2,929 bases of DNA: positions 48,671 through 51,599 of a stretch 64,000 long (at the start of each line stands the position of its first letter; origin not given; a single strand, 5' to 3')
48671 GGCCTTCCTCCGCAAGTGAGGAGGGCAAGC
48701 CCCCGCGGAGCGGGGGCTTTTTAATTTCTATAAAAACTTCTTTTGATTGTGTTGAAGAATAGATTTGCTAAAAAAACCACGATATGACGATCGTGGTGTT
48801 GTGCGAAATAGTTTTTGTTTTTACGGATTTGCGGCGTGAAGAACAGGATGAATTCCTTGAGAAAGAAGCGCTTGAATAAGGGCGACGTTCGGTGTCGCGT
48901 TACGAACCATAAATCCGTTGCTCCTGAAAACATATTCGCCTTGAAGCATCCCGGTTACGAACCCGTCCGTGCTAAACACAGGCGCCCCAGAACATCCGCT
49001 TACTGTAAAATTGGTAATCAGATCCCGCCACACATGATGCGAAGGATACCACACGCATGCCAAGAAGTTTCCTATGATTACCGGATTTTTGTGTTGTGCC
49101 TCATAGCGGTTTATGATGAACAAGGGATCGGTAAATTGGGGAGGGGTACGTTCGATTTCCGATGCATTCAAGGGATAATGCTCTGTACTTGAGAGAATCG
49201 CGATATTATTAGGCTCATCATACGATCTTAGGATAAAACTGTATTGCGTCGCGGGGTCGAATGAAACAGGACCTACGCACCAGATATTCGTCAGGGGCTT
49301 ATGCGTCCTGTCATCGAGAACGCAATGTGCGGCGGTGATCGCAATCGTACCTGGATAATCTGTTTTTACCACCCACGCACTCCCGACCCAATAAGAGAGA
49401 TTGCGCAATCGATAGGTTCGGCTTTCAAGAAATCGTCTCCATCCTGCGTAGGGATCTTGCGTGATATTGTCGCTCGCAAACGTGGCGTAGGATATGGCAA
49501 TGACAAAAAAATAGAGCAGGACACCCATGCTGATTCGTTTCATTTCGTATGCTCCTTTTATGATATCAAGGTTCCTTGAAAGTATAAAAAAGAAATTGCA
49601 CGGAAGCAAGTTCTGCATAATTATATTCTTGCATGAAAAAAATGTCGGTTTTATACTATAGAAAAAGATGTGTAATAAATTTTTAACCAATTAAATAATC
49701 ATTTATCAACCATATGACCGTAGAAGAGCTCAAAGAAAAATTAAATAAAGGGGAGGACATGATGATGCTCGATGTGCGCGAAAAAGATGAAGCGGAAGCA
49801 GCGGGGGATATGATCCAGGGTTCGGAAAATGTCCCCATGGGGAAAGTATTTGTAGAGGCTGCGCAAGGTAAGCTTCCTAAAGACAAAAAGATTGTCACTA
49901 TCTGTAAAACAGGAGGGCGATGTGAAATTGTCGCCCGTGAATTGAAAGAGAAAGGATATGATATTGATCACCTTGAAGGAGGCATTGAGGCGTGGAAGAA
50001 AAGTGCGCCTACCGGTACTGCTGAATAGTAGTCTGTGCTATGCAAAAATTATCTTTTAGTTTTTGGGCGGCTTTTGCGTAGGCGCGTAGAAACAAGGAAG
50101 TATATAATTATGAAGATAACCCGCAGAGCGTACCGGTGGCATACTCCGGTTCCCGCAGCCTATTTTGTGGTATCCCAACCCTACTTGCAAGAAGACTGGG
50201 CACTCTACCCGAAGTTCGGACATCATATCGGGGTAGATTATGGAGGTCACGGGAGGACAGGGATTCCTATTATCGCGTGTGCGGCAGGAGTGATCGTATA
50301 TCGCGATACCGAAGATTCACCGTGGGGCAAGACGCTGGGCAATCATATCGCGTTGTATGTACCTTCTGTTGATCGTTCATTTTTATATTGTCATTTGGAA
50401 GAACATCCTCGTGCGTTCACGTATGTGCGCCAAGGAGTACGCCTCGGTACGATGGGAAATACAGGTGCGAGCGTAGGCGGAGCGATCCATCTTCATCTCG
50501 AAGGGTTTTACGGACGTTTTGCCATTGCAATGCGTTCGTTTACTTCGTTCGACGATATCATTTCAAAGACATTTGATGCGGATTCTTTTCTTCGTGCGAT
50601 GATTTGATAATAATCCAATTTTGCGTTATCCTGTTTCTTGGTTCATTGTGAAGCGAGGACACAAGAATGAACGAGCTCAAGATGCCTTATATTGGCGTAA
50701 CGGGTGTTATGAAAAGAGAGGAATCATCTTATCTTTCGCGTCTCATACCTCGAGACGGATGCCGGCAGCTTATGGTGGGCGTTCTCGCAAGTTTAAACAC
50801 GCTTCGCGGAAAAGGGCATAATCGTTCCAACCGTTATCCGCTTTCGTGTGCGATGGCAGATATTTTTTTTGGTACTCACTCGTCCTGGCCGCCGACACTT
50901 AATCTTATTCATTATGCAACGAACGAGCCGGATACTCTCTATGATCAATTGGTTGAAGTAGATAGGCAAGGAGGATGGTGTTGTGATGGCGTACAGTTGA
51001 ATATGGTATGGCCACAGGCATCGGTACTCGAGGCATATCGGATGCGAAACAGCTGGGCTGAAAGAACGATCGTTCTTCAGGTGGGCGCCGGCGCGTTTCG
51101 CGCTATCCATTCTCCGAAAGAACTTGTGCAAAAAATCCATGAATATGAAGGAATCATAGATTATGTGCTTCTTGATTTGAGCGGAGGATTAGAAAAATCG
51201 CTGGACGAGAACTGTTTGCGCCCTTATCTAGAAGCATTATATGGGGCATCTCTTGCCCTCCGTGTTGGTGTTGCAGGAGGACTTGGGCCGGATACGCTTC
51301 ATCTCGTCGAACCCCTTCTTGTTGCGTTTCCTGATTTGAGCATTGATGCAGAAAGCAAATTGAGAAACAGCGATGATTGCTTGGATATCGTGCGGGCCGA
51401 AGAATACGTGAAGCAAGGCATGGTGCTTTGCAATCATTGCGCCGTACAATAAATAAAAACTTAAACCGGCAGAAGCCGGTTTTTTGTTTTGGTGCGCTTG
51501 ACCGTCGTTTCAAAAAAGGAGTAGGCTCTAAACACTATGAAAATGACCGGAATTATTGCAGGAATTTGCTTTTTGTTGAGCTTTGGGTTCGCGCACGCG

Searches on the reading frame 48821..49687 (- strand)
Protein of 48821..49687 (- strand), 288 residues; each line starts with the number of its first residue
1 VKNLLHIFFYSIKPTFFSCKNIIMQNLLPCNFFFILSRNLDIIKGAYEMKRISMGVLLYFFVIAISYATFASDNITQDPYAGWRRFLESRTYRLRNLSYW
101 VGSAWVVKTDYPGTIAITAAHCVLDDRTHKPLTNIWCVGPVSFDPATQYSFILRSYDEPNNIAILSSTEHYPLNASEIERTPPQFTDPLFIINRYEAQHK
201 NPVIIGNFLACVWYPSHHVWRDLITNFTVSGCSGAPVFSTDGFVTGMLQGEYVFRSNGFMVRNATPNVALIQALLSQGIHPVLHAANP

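Call 15: search_protein_families(library=pfam, proteins=[window:48821-49687:-], max_evalue=0.001)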
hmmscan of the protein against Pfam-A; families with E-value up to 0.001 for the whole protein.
window:48821-49687:- (288 aa): 1 family
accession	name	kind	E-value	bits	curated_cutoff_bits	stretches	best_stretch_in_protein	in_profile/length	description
PF13365.12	Trypsin_2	-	8e-07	30.3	27.6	1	102-247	1-144/144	Trypsin-like peptidase domain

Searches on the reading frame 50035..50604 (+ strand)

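Call 15: search_protein_families(library=pfam, proteins=[window:50035-50604:+], max_evalue=0.001)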
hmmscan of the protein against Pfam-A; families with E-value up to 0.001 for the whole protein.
window:50035-50604:+ (190 aa): 1 family
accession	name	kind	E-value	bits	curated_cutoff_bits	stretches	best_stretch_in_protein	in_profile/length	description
PF01551.29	Peptidase_M23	-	1.5e-08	35.1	28.7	1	64-156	3-86/96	Peptidase family M23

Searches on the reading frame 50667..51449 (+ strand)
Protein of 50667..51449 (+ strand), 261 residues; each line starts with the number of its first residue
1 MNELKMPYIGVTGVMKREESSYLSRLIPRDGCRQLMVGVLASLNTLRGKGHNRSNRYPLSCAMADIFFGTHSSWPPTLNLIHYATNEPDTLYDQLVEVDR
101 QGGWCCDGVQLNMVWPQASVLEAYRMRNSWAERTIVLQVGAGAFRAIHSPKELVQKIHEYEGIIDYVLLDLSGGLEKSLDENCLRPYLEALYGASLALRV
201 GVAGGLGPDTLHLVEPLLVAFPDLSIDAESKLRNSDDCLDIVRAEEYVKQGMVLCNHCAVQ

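Call 15: search_protein_families(library=pfam, proteins=[window:50667-51449:+], max_evalue=0.001)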
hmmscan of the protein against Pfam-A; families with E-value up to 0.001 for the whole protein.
window:50667-51449:+ (261 aa): 0 families

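Call 44: search_protein_families(library=pfam, proteins=[window:50667-51449:+], max_evalue=1)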
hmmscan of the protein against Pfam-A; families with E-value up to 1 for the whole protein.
window:50667-51449:+ (261 aa): 1 family
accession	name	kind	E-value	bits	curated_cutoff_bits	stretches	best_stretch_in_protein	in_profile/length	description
PF00697.28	PRAI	-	0.0015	18.8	22.7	1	130-211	82-158/193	N-(5'phosphoribosyl)anthranilate (PRA) isomerase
